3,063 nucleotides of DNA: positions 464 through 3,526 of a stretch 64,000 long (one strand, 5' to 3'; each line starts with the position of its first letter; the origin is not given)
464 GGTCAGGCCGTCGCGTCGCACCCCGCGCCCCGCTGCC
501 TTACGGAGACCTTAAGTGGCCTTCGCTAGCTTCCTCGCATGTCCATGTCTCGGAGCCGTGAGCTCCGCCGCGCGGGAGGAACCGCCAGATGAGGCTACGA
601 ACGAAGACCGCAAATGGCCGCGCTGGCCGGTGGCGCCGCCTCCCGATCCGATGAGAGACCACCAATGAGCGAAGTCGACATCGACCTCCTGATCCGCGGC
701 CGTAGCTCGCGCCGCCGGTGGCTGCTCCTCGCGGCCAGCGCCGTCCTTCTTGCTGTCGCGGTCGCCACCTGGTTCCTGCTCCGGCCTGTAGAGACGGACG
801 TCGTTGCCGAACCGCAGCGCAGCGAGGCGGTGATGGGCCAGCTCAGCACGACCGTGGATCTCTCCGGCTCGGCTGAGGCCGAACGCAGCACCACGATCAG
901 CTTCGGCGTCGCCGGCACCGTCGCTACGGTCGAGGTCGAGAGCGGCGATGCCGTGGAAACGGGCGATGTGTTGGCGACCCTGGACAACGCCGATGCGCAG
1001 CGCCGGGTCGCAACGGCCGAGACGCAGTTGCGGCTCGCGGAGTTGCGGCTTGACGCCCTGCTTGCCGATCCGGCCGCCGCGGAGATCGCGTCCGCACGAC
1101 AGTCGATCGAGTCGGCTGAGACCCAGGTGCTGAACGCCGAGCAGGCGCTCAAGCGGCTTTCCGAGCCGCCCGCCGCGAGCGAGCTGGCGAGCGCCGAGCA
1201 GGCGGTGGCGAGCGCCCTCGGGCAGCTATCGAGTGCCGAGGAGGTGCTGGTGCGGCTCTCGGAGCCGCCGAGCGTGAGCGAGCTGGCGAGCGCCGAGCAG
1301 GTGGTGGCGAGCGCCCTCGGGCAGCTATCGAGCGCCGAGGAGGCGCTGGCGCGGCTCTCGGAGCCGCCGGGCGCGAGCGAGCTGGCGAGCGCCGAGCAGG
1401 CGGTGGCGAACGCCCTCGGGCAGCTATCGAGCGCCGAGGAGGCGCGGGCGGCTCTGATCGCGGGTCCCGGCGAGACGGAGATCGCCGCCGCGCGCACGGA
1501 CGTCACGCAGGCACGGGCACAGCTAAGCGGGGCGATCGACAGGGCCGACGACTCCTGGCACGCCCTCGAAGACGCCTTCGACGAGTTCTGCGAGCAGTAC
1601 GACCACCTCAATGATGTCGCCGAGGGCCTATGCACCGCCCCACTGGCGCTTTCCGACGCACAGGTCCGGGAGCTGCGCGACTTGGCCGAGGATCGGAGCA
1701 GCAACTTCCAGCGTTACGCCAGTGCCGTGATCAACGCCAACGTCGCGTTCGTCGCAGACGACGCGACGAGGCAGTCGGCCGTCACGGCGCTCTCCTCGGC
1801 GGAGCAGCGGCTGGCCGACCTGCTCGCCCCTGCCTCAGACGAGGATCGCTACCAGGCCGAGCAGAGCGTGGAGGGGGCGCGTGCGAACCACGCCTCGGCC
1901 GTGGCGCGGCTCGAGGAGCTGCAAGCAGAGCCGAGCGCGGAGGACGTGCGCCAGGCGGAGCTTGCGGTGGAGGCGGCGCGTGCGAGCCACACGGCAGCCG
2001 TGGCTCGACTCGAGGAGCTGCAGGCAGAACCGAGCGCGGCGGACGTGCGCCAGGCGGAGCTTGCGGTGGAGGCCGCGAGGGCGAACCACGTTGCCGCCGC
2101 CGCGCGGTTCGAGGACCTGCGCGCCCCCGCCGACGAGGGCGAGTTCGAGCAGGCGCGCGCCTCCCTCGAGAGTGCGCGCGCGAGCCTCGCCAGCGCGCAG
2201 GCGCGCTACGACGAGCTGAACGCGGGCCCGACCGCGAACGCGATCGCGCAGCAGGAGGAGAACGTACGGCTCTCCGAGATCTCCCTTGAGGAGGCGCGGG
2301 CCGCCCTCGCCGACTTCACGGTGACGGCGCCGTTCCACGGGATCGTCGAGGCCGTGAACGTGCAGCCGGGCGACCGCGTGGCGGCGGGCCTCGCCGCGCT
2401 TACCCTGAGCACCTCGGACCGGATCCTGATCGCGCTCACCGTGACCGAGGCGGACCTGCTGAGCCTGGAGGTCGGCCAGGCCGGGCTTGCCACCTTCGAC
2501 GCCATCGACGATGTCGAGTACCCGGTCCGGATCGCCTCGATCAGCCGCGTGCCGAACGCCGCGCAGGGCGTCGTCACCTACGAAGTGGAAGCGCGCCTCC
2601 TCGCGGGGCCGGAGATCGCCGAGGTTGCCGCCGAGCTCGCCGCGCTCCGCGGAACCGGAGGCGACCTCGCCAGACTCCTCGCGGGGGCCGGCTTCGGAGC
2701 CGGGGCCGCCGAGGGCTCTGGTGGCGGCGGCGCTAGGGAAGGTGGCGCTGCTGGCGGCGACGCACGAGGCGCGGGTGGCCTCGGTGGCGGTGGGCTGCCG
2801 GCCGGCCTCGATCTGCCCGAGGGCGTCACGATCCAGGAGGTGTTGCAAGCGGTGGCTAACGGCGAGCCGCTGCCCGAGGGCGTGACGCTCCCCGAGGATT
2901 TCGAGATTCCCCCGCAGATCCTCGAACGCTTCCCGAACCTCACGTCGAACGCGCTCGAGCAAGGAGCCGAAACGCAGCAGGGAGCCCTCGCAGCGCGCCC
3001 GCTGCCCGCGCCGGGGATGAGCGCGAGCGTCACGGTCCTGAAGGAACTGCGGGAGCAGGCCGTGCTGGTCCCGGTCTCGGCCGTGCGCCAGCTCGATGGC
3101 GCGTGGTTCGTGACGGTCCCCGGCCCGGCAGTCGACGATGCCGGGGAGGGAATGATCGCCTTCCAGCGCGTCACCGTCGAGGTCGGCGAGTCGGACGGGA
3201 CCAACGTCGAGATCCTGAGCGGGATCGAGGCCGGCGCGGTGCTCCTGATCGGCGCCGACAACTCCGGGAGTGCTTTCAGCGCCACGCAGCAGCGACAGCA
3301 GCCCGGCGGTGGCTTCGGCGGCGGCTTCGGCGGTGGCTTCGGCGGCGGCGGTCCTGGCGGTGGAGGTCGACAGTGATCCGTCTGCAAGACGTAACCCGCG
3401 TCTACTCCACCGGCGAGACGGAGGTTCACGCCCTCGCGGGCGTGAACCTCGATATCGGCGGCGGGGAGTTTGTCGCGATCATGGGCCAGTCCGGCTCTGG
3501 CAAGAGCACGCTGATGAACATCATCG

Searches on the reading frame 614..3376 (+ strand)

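Call 10: search_protein_families(library=pfam, proteins=[window:614-3376:+], max_evalue=0.01)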
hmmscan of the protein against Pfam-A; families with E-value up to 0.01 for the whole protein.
window:614-3376:+ (920 aa): 4 families
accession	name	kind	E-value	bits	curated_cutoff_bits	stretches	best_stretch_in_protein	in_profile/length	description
PF13533.13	Biotin_lipoyl_2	-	5.7e-13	48.8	29.8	1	94-124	2-32/32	Biotin-lipoyl like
PF13437.12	HlyD_3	-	2.2e-12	48.1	22.2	1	569-659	1-92/106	HlyD family secretion protein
PF16576.10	HlyD_D23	-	2.6e-10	40.4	30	1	518-645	56-186/214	Barrel-sandwich domain of CusB or HlyD membrane-fusion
PF00364.28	Biotin_lipoyl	-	4.4e-06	26.9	22.1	1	93-123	43-73/73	Biotin-requiring enzyme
